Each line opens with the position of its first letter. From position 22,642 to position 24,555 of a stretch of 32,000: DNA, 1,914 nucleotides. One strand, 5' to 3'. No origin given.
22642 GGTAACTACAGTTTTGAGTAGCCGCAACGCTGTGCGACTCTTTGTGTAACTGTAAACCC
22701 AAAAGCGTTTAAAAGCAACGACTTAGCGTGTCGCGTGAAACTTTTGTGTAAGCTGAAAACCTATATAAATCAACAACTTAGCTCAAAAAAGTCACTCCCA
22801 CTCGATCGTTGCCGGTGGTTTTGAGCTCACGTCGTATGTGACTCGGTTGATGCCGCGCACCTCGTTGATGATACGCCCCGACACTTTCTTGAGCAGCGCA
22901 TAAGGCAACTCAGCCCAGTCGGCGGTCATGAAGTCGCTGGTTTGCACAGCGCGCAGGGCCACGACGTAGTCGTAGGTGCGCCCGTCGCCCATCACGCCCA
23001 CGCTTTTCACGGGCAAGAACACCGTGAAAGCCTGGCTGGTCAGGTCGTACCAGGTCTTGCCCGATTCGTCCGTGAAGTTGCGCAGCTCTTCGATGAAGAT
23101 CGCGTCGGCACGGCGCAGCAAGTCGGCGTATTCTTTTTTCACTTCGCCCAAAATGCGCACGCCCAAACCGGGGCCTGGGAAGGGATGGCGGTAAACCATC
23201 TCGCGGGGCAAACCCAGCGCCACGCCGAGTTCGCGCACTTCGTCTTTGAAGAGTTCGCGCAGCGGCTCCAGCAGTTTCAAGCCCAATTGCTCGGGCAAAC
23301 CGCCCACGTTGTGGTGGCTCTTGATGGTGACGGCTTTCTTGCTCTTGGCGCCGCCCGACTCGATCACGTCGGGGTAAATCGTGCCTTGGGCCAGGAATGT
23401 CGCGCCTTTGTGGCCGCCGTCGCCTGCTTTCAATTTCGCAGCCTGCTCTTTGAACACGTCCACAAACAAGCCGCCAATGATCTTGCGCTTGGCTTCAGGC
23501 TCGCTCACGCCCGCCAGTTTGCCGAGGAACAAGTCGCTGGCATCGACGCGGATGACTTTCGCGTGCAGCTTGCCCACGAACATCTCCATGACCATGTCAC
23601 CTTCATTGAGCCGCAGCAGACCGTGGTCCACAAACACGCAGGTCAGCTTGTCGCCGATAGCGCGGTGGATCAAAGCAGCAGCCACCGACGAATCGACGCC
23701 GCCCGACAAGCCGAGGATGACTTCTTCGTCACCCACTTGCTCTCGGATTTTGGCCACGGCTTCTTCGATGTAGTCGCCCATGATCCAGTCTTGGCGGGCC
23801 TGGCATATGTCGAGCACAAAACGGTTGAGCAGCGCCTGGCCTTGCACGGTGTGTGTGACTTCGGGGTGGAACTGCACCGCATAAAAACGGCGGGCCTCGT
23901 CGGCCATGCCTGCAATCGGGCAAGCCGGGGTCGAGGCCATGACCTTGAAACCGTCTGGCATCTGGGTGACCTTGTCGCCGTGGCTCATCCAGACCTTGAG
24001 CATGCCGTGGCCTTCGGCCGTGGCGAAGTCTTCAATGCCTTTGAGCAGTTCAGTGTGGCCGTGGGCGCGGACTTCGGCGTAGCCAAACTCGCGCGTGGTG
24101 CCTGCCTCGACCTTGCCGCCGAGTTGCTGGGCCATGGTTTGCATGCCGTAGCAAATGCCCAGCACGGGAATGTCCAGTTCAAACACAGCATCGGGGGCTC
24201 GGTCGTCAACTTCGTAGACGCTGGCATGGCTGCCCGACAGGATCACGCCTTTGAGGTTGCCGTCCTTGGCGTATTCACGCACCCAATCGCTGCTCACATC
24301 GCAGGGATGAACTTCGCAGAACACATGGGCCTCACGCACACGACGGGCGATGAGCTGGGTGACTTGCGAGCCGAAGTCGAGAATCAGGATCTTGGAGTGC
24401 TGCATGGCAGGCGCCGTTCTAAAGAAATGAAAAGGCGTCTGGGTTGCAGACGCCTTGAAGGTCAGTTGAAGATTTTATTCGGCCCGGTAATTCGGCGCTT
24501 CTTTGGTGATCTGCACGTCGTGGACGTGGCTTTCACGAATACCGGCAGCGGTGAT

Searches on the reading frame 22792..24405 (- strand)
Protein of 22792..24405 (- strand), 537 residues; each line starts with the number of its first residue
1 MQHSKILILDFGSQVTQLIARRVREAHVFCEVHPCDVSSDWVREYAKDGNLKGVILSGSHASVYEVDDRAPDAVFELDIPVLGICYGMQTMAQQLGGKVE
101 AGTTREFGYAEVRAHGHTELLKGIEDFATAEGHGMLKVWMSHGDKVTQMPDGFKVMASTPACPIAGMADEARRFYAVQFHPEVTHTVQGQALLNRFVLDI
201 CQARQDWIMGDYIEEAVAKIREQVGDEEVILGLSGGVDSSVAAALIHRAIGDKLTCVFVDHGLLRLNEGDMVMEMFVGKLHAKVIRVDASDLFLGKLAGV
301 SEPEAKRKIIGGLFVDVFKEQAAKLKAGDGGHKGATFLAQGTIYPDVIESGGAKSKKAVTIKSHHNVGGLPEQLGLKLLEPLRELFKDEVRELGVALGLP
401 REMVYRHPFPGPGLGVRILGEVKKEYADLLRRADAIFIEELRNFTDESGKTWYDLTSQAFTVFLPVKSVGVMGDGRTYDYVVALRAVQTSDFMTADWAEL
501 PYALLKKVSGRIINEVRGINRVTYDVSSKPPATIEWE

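Call 7: search_protein_families(library=pfam, proteins=[window:22792-24405:-], max_evalue=0.01)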
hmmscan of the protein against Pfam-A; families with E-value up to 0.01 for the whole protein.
window:22792-24405:- (537 aa): 5 families
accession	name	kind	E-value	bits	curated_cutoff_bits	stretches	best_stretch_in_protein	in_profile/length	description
PF00958.27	GMP_synt_C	-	6.1e-42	142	27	1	451-536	7-92/92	GMP synthase C terminal domain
PF00117.34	GATase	-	1.6e-38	132.7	22.8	1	7-199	1-189/190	Glutamine amidotransferase class-I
PF07722.19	Peptidase_C26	-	2.1e-10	41.2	20.5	1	74-182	101-219/219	Peptidase C26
PF02540.23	NAD_synthase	-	2.9e-10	40.1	21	1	215-253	7-45/242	NAD synthase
PF03054.22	tRNA_Me_trans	-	0.00017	21.8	20.6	1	228-259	2-32/202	tRNA methyl transferase HUP domain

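Call 8: search_protein_families(library=ncbifam, proteins=[window:22792-24405:-], max_evalue=0.01)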
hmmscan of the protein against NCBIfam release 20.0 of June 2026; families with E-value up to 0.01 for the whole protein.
window:22792-24405:- (537 aa): 39 families (the best 25 are shown)
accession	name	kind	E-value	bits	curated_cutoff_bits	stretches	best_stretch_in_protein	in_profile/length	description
NF000848.1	PRK00074.1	equivalog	2.1e-236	785.5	400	1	6-537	1-512/512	glutamine-hydrolyzing GMP synthase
TIGR00884.1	guaA_Cterm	equivalog_domain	7.9e-142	472.1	338.75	1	212-537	2-310/310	glutamine-hydrolyzing GMP synthase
TIGR00888.1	guaA_Nterm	equivalog_domain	3.9e-68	228.5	172.15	1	6-203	1-187/188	glutamine-hydrolyzing GMP synthase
NF001975.0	PRK00758.1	equivalog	4.6e-41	140.5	198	1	5-202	3-183/185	GMP synthase subunit A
NF006562.0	PRK09065.1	equivalog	1.7e-17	63.8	205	1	3-193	3-200/242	glutamine amidotransferase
NF005743.0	PRK07567.1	equivalog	1.8e-14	53.6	264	1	72-184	87-193/245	glutamine amidotransferase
NF005458.0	PRK07053.1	equivalog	1.8e-13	50.5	250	1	76-186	81-183/234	glutamine amidotransferase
NF010081.0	PRK13566.1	equivalog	3.6e-13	48.7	645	1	53-192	574-709/729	anthranilate synthase component I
NF005849.0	PRK07765.1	equivalog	7.5e-13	48.2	308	1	74-220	72-211/219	aminodeoxychorismate/anthranilate synthase component II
NF010587.0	PRK13980.1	equivalog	6.2e-12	45.3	255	2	211-253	16-58/267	NAD+ synthase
NF011201.0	PRK14607.1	equivalog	1.4e-11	43.8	670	1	75-197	70-186/534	bifunctional anthranilate synthase component II/anthranilate phosphoribosyltransferase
NF004212.0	PRK05665.1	equivalog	3.6e-11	43.3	309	1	80-194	93-198/241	amidotransferase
NF005799.0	PRK07649.1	equivalog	5.5e-11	42.4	327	1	75-198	69-186/195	aminodeoxychorismate/anthranilate synthase component II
NF005946.0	PRK08007.1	equivalog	1.2e-10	41.2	332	1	78-197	72-185/187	aminodeoxychorismate synthase component 2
TIGR00552.1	nadE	equivalog_domain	8.6e-10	38.2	63.65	1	220-262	17-59/251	NAD(+) synthase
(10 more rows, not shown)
